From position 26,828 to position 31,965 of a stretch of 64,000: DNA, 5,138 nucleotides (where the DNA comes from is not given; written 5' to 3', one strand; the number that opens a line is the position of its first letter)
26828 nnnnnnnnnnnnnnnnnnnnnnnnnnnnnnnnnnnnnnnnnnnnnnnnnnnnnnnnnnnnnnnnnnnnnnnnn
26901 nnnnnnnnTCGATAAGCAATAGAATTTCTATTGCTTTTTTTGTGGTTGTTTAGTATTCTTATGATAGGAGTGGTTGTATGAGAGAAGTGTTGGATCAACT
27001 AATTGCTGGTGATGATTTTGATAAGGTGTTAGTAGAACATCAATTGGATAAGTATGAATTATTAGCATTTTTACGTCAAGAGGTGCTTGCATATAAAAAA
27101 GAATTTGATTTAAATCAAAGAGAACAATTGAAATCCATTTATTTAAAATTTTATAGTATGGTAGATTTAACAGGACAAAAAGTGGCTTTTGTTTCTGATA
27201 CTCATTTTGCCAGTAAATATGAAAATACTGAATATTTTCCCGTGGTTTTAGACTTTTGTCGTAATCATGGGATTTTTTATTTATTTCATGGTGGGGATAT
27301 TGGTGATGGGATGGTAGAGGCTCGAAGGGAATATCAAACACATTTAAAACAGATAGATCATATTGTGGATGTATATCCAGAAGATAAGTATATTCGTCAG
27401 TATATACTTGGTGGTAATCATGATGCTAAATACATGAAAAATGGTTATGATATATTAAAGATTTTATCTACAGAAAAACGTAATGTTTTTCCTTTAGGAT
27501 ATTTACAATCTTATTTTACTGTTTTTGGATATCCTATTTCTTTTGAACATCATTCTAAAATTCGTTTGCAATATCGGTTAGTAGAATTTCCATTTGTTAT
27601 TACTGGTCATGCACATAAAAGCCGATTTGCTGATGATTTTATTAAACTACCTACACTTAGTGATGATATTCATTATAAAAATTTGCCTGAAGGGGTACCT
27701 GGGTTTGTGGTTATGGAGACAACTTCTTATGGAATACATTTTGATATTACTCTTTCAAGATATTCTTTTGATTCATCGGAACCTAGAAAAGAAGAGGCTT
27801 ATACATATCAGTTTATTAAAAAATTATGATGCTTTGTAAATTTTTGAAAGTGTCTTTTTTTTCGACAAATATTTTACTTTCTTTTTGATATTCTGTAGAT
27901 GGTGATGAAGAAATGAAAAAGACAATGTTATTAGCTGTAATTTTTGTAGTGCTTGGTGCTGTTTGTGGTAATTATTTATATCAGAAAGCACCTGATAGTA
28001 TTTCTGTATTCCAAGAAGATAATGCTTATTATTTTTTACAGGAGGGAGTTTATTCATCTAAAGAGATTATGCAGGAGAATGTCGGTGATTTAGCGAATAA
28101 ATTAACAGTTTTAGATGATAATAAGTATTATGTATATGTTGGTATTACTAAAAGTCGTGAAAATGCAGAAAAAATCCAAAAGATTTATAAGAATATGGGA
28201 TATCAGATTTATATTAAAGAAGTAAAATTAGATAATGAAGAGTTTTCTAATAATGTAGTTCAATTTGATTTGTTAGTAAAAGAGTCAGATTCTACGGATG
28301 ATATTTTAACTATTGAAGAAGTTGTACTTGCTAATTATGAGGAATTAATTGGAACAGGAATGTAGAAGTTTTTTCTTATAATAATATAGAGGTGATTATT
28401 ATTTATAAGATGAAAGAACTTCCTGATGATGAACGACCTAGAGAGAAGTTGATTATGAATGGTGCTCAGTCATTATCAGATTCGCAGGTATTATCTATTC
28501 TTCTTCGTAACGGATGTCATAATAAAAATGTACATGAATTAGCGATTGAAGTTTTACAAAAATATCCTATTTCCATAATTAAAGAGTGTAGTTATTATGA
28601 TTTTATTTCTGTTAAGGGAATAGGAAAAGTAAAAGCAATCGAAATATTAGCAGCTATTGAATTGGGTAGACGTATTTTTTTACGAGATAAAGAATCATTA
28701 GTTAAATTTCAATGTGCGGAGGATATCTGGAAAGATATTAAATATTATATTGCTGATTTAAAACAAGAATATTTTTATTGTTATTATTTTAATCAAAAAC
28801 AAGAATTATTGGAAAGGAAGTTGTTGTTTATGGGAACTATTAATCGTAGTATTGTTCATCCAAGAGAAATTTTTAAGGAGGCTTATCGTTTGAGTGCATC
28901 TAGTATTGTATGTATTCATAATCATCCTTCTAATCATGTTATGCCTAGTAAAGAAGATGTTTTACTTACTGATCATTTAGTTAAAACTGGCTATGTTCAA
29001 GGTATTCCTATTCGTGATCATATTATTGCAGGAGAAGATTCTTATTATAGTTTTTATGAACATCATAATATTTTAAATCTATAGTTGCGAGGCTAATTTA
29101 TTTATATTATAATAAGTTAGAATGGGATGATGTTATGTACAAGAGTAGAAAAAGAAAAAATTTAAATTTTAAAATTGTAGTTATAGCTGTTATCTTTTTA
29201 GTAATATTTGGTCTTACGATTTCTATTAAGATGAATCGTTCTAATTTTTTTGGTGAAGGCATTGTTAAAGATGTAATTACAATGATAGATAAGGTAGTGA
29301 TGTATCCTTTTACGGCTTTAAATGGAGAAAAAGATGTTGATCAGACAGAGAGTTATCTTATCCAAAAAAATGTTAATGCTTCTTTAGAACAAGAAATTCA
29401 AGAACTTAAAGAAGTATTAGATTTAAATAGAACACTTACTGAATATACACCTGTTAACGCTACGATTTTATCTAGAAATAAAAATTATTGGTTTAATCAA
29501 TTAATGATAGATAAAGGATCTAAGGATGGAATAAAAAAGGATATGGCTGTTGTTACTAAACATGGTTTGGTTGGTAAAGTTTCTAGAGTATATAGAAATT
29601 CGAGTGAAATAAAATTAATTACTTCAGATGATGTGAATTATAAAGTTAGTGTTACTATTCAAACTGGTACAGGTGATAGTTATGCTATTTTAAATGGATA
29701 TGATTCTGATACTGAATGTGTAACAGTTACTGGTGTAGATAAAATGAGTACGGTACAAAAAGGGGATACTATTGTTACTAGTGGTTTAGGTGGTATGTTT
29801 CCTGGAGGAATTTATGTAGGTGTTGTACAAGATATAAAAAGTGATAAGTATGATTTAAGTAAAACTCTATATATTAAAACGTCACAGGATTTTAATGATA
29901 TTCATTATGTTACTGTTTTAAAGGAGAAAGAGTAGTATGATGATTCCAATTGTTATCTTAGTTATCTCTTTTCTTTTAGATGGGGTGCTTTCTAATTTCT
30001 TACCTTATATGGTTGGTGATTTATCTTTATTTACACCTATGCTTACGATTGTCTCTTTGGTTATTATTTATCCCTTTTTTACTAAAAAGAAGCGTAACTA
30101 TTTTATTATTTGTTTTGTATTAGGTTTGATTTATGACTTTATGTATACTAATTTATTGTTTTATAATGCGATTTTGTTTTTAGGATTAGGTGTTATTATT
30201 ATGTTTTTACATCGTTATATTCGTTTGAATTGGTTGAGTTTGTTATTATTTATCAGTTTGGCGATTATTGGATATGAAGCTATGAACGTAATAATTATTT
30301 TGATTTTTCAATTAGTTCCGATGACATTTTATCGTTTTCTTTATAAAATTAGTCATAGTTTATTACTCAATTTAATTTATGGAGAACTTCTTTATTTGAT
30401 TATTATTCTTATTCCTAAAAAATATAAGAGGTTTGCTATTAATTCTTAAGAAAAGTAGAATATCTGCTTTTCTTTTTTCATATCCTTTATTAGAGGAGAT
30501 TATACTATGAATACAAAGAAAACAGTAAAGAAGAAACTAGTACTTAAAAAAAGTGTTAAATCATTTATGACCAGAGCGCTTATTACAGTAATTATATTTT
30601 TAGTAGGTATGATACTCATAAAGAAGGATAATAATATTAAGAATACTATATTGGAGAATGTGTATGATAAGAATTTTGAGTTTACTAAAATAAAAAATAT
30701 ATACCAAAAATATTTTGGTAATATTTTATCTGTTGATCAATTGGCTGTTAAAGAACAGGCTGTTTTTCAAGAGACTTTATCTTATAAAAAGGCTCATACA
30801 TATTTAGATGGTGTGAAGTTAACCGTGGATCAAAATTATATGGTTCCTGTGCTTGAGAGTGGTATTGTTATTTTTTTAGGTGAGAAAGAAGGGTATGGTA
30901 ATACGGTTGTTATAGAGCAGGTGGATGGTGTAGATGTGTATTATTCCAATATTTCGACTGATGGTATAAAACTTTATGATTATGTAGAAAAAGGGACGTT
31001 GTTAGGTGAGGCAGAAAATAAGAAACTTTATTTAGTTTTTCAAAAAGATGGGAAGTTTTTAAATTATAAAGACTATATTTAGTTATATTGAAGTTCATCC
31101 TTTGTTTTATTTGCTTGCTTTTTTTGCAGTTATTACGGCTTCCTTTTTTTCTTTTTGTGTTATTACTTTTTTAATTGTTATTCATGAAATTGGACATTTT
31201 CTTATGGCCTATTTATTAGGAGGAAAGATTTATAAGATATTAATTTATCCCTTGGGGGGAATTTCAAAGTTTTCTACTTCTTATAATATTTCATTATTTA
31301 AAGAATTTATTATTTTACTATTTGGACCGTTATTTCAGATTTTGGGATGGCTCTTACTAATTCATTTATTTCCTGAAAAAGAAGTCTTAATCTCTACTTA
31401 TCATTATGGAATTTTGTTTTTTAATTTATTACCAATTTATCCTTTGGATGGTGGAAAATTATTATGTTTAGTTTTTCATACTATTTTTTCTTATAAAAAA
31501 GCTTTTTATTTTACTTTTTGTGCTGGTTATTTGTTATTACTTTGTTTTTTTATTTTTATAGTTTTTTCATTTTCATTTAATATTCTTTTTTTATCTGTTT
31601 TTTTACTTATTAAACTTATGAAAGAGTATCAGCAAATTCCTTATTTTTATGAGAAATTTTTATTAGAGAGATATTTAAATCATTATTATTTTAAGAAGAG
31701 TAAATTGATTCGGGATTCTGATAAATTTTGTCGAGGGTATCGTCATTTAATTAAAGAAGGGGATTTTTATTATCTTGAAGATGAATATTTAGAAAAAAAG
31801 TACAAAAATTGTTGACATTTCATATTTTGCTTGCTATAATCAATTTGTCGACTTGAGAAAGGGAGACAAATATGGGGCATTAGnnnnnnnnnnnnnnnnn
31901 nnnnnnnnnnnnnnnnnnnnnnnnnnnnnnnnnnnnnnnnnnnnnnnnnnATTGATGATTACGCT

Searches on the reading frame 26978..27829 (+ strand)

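Call 36: search_protein_families(library=pfam, proteins=[window:26978-27829:+], max_evalue=0.001)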
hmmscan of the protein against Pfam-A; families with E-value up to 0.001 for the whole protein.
window:26978-27829:+ (283 aa): 1 family
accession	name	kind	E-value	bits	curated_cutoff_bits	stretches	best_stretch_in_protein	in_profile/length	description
PF00149.33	Metallophos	-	4.5e-06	27.7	21.5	1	68-198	2-126/191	Calcineurin-like phosphoesterase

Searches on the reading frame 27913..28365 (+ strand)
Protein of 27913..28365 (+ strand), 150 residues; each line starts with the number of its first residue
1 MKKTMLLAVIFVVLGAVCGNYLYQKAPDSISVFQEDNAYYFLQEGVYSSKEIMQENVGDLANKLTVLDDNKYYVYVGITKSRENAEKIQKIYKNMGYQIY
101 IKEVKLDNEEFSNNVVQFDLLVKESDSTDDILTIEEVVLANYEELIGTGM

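Call 36: search_protein_families(library=pfam, proteins=[window:27913-28365:+], max_evalue=0.001)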
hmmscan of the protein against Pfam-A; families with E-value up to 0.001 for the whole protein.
window:27913-28365:+ (150 aa): 1 family
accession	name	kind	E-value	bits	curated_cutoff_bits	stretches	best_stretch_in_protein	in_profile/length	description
PF05036.18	SPOR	-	0.00015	22.4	21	0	70-104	3-35/76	SPOR domain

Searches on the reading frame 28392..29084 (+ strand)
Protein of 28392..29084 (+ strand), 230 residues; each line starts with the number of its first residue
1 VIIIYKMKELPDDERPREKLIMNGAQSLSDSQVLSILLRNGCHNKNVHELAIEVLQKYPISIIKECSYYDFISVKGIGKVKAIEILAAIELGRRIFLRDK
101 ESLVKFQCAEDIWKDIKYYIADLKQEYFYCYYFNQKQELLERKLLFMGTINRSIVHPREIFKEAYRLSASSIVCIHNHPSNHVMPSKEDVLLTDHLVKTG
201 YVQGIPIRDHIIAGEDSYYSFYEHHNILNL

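Call 36: search_protein_families(library=pfam, proteins=[window:28392-29084:+], max_evalue=0.001)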
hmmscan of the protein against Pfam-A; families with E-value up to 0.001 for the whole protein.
window:28392-29084:+ (230 aa): 2 families
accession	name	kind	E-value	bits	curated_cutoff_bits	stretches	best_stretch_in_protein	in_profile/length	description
PF04002.20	RadC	-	8.3e-35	119.8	22.1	1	108-224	3-119/121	RadC-like JAB domain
PF20582.4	UPF0758_N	-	5.8e-22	78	27.1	1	7-83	1-77/77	UPF0758 N-terminal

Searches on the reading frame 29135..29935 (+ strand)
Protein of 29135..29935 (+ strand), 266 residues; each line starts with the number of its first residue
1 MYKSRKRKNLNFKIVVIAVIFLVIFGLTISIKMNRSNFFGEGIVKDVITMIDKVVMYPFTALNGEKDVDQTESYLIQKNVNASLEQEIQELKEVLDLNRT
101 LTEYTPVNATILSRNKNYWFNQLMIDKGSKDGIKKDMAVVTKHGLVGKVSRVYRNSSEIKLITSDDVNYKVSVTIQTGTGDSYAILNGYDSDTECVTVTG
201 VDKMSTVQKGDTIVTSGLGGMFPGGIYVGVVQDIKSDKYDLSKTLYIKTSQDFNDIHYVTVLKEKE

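Call 36: search_protein_families(library=pfam, proteins=[window:29135-29935:+], max_evalue=0.001)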
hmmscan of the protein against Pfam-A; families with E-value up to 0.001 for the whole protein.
window:29135-29935:+ (266 aa): 1 family
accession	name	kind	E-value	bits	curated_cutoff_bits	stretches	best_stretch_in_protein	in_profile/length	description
PF04085.20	MreC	-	2.4e-43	147.9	28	1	111-263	1-147/147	Rod shape-determining protein MreC, barrel core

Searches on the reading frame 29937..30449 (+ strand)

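Call 36: search_protein_families(library=pfam, proteins=[window:29937-30449:+], max_evalue=0.001)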
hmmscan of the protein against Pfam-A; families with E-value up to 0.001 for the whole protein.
window:29937-30449:+ (170 aa): 1 family
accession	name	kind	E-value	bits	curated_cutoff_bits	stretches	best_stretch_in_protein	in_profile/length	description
PF04093.17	MreD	-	1.4e-06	29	24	1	3-159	5-154/158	rod shape-determining protein MreD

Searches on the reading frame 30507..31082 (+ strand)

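Call 37: search_protein_families(library=pfam, proteins=[window:30507-31082:+], max_evalue=0.001)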
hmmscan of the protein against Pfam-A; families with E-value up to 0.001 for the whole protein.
window:30507-31082:+ (191 aa): 1 family
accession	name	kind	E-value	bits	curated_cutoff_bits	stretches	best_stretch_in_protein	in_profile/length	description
PF01551.29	Peptidase_M23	-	3.6e-10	40.3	28.7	1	101-173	4-76/96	Peptidase family M23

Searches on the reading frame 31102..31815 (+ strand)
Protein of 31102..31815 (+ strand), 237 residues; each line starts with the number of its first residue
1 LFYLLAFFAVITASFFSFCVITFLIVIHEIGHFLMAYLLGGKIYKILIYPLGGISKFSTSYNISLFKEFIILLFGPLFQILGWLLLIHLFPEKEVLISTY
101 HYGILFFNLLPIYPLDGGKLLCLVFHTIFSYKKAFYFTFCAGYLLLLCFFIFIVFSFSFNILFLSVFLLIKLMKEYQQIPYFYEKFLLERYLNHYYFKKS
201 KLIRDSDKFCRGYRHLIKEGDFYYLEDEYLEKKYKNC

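Call 37: search_protein_families(library=pfam, proteins=[window:31102-31815:+], max_evalue=0.001)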
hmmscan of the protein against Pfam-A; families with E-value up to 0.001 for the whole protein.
window:31102-31815:+ (237 aa): 1 family
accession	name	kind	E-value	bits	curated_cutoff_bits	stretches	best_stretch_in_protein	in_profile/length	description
PF02163.28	Peptidase_M50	-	2.7e-13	50.2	27.2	2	19-88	4-99/221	Peptidase family M50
